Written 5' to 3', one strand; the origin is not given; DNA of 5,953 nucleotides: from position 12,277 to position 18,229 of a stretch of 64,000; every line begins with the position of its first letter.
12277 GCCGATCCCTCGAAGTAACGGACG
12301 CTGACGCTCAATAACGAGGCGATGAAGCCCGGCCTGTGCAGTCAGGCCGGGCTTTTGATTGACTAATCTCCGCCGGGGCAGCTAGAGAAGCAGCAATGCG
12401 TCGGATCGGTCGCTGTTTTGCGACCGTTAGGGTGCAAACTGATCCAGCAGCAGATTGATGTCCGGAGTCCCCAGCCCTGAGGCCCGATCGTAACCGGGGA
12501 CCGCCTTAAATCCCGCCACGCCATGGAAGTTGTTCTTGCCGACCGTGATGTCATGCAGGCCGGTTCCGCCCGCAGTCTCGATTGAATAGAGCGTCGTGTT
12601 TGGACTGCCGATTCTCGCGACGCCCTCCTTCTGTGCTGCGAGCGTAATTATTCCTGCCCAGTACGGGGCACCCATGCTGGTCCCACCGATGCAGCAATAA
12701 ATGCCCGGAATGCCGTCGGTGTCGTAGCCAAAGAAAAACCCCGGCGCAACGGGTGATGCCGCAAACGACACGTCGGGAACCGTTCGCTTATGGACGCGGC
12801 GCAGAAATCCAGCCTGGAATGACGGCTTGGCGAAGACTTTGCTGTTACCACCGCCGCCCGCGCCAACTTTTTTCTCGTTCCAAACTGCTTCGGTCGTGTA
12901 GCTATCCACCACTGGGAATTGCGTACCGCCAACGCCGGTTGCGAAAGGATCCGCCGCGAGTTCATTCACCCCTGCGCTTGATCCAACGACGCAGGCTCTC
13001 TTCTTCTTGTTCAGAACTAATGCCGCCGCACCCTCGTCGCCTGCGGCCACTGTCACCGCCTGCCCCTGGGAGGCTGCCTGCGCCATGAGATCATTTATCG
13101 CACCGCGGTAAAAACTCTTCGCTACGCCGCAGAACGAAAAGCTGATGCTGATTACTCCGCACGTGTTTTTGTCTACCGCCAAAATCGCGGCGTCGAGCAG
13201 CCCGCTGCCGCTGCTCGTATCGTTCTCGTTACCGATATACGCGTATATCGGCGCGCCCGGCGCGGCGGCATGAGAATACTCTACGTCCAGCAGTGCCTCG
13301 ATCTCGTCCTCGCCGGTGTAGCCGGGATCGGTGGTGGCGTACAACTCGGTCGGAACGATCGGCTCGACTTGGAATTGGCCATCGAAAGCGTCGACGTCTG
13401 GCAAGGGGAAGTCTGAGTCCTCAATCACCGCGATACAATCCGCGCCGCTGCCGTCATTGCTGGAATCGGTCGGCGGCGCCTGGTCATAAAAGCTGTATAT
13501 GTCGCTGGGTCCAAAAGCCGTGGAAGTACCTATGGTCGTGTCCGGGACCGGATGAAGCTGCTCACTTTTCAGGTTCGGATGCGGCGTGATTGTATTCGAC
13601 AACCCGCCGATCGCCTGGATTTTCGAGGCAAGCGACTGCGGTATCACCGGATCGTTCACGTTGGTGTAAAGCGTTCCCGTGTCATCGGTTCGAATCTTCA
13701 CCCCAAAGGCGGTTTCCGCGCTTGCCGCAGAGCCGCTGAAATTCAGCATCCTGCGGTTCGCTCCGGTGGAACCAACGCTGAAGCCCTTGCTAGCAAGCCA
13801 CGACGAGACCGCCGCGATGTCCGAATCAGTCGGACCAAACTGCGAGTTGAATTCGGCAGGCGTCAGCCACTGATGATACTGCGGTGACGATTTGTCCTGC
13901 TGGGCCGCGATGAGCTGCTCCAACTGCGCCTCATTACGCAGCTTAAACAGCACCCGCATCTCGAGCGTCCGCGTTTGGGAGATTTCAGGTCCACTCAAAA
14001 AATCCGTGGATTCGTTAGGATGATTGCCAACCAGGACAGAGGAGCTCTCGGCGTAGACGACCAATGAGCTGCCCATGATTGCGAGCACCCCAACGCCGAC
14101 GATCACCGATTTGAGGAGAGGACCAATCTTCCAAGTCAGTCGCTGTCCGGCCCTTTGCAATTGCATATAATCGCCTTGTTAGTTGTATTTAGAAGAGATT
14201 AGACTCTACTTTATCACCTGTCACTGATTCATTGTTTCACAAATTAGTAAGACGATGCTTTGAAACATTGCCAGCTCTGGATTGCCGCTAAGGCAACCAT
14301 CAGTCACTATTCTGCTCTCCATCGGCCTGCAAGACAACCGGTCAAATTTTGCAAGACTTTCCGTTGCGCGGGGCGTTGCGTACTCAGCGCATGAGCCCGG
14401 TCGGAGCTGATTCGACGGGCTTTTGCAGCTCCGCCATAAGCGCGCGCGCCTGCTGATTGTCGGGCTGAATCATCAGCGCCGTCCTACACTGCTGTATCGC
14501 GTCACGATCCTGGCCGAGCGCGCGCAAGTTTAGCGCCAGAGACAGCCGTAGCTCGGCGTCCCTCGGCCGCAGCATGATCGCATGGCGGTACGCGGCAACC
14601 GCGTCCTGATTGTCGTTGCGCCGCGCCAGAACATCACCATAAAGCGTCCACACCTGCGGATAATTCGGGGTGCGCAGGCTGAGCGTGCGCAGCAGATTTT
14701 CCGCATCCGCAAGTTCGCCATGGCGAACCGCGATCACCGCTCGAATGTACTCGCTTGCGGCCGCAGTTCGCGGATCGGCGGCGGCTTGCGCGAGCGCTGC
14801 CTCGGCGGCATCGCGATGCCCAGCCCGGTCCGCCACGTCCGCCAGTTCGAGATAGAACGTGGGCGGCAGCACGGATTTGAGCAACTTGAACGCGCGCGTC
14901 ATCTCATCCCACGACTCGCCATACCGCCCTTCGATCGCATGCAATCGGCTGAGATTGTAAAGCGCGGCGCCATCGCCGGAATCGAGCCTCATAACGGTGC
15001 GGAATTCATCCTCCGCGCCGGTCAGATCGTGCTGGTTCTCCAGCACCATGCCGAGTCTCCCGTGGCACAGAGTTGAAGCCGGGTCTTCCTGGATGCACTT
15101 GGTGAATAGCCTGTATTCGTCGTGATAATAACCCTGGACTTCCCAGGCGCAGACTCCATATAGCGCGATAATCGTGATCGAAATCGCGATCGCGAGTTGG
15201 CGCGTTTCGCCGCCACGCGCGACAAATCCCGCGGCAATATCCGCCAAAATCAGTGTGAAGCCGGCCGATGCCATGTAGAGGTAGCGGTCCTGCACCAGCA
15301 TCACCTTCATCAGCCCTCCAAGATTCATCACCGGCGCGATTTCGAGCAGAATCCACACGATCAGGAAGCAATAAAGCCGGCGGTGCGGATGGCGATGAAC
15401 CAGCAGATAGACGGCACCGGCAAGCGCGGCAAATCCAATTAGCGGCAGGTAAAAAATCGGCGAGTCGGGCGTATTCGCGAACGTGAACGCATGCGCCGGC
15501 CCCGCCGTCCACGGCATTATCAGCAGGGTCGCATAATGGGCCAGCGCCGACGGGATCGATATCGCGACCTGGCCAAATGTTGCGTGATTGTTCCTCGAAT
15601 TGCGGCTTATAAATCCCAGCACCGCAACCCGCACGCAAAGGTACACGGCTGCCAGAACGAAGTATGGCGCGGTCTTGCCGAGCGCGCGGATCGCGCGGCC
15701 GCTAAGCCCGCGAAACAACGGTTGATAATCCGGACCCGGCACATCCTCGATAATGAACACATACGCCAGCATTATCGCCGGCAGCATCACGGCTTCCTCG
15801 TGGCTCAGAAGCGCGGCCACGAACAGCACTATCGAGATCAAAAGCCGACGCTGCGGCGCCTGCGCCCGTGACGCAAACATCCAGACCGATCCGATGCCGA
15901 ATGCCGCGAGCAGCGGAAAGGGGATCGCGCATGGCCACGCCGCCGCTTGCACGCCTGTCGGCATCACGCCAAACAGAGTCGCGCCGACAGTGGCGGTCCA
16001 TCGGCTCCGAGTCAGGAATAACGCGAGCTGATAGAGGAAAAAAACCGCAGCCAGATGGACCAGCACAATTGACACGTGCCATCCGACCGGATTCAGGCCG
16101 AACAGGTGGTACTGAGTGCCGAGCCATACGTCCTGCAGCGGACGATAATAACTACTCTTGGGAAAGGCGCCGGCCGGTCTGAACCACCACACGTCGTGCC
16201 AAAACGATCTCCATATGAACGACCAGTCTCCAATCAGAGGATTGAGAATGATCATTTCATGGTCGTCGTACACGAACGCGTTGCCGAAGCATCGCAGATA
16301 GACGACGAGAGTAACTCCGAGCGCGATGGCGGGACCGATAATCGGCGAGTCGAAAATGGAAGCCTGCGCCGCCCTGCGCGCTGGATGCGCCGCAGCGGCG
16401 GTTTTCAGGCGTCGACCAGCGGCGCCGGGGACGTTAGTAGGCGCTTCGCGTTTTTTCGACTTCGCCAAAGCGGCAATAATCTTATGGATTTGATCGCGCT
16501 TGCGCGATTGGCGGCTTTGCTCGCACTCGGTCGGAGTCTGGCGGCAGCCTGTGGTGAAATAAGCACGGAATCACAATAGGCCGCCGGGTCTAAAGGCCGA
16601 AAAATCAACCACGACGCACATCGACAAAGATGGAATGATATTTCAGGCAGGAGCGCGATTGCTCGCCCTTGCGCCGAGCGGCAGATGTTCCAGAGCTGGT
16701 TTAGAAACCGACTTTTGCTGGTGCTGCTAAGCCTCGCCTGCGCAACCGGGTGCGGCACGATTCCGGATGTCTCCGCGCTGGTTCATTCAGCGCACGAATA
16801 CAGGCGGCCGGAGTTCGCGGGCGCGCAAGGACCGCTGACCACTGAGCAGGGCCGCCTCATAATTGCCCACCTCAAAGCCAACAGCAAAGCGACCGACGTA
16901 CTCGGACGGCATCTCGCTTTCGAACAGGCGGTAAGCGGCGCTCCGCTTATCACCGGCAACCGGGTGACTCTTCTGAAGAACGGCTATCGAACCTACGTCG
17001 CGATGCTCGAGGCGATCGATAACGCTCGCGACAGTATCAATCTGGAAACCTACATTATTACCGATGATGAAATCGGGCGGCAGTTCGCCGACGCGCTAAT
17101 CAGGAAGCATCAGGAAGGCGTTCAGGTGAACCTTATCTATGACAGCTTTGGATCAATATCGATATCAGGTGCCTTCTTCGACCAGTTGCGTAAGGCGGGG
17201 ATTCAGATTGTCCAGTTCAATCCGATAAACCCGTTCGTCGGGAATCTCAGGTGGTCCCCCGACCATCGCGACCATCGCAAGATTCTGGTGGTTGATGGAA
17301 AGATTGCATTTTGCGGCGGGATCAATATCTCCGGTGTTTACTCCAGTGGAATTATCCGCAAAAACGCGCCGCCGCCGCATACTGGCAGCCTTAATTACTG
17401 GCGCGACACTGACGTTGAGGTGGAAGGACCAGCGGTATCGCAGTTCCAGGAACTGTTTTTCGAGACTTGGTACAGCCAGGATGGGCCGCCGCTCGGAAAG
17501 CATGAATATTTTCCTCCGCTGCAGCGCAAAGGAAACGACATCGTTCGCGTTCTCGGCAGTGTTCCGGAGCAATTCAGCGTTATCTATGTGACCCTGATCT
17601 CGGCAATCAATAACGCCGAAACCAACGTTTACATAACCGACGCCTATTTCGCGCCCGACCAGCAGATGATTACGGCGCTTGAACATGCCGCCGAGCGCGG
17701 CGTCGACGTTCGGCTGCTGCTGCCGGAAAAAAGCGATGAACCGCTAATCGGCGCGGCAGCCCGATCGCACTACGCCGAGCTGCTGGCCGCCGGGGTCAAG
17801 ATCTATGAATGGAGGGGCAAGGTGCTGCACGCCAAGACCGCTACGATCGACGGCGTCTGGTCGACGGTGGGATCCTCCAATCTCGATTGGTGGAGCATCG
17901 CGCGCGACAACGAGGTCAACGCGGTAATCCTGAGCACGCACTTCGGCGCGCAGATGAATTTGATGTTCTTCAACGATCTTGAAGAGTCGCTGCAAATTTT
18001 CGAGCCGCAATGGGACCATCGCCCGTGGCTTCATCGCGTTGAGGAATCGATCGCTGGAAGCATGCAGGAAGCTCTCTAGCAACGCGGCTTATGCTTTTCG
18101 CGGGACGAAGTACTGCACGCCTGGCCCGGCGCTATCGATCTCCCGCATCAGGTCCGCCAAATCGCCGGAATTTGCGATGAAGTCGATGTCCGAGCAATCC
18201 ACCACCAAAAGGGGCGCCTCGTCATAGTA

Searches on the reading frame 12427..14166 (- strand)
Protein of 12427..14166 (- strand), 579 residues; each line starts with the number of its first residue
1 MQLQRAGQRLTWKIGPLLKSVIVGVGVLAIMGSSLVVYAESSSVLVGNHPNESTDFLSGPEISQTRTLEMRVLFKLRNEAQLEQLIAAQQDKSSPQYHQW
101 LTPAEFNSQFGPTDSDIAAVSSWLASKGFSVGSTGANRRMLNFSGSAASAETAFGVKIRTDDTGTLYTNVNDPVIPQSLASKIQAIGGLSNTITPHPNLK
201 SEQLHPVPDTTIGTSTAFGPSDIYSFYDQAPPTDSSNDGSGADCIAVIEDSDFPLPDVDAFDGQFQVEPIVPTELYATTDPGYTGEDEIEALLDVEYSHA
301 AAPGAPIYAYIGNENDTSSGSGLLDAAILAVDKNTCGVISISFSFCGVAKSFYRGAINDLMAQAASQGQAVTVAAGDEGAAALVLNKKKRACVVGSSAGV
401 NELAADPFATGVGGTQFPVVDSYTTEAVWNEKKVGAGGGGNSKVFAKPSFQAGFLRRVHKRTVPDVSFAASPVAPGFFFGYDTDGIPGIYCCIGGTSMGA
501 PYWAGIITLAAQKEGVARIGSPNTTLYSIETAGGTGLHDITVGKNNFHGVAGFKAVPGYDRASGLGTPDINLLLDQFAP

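Call 39: search_protein_families(library=pfam, proteins=[window:12427-14166:-], max_evalue=0.00001)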
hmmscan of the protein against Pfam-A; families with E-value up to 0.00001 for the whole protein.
window:12427-14166:- (579 aa): 2 families
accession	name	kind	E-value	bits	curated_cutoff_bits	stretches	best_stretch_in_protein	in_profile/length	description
PF09286.16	Pro-kuma_activ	-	9.7e-31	107.4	23.5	1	61-191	8-142/143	Pro-kumamolisin, activation domain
PF00082.27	Peptidase_S8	-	5.2e-06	26.4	21.8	0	298-514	74-257/288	Subtilase family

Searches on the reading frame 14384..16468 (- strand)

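Call 39: search_protein_families(library=pfam, proteins=[window:14384-16468:-], max_evalue=0.00001)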
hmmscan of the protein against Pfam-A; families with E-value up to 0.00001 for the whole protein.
window:14384-16468:- (694 aa): 8 families
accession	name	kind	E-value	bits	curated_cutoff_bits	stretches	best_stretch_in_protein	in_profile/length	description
PF07719.23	TPR_2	-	3.5e-14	52.1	27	0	605-637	2-34/34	Tetratricopeptide repeat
PF14559.12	TPR_19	-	6.9e-12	46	25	0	616-681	3-68/68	Tetratricopeptide repeat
PF13431.12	TPR_17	-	1.3e-10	41.1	24.4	0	454-486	1-33/34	Tetratricopeptide repeat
PF13181.12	TPR_8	-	1.8e-09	37.4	25.7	0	605-636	2-33/34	Tetratricopeptide repeat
PF13428.12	TPR_14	-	2.5e-09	37.3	23.5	0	604-645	1-42/44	Tetratricopeptide repeat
PF23914.1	TPR_CcmH_CycH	-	8e-08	32.7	42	1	591-679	37-128/158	Cytochrome c-type biogenesis protein H TPR domain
PF13432.12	TPR_16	-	1e-07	32.7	32.7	0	577-630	4-57/65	Tetratricopeptide repeat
PF13414.12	TPR_11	-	3.9e-07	30.1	26.8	0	611-646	1-36/42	TPR repeat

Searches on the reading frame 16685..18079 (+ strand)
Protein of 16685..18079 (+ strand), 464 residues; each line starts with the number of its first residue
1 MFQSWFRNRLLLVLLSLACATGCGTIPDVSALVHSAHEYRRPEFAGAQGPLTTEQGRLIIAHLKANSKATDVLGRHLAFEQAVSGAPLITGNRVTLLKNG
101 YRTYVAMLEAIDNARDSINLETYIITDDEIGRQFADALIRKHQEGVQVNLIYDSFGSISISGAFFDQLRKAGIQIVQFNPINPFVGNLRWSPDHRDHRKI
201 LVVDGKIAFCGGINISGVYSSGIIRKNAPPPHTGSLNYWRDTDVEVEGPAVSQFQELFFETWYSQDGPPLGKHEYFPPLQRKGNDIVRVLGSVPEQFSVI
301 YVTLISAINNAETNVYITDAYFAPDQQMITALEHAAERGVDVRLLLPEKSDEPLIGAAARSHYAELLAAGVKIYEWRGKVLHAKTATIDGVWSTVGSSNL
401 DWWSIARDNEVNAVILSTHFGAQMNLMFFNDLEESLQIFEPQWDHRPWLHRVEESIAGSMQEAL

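Call 39: search_protein_families(library=pfam, proteins=[window:16685-18079:+], max_evalue=0.00001)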
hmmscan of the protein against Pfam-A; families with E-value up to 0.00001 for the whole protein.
window:16685-18079:+ (464 aa): 2 families
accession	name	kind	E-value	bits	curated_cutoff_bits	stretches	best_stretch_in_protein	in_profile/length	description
PF13091.12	PLDc_2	-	6.2e-45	152.7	27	2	304-428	1-128/132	PLD-like domain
PF00614.28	PLDc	-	1.1e-07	32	21.9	0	195-219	4-28/28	Phospholipase D Active site motif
